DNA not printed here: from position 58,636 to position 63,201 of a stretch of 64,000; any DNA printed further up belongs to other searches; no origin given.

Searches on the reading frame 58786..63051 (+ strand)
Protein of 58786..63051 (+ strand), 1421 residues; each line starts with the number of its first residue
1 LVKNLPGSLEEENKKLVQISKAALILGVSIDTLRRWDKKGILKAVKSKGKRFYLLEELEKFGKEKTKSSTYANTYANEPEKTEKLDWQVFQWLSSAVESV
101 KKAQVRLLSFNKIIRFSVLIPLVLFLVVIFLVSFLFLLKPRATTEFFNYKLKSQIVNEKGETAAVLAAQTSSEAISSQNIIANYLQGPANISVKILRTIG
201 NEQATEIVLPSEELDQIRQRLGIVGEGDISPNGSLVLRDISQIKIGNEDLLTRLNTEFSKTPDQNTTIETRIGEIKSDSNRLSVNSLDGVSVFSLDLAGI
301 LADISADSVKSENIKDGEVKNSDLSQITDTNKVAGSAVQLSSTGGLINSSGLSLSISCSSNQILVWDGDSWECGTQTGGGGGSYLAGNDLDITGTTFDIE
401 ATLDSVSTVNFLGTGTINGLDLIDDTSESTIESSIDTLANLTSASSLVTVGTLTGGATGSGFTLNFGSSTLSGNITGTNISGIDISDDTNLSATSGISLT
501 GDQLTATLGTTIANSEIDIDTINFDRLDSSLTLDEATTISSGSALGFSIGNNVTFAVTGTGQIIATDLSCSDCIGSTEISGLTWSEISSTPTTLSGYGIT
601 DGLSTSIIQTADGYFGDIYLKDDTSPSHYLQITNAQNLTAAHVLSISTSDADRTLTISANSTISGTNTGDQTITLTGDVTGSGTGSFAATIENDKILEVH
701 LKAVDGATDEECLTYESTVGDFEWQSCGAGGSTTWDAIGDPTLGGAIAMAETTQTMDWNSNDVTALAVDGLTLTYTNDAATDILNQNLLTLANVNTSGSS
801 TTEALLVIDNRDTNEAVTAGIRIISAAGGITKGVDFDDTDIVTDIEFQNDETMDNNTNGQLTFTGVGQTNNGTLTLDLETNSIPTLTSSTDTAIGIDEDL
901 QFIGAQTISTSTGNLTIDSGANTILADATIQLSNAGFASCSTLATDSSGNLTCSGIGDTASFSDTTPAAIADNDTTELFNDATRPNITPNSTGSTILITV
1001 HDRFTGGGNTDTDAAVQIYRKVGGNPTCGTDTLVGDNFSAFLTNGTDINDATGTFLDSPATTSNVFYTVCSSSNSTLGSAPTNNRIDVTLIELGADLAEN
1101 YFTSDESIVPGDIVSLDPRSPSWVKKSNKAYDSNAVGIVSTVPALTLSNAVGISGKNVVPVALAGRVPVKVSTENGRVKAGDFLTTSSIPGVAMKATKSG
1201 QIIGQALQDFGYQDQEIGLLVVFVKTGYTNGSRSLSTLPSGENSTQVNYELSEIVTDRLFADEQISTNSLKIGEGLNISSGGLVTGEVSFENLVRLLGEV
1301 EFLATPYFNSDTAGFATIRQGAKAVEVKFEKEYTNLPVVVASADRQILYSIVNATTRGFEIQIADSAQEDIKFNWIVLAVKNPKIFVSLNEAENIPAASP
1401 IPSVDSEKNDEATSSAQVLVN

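Call 70: search_protein_families(library=pfam, proteins=[window:58786-63051:+], max_evalue=0.00001)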
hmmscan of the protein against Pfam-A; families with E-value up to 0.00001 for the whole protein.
window:58786-63051:+ (1421 aa): 2 families
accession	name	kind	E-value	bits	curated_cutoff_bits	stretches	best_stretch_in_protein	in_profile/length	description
PF00376.29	MerR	-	9.8e-08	32.1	28.2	1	19-53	2-38/38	MerR family regulatory protein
PF12728.13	HTH_17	-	7.2e-06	26.6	27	0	19-61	4-46/51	Helix-turn-helix domain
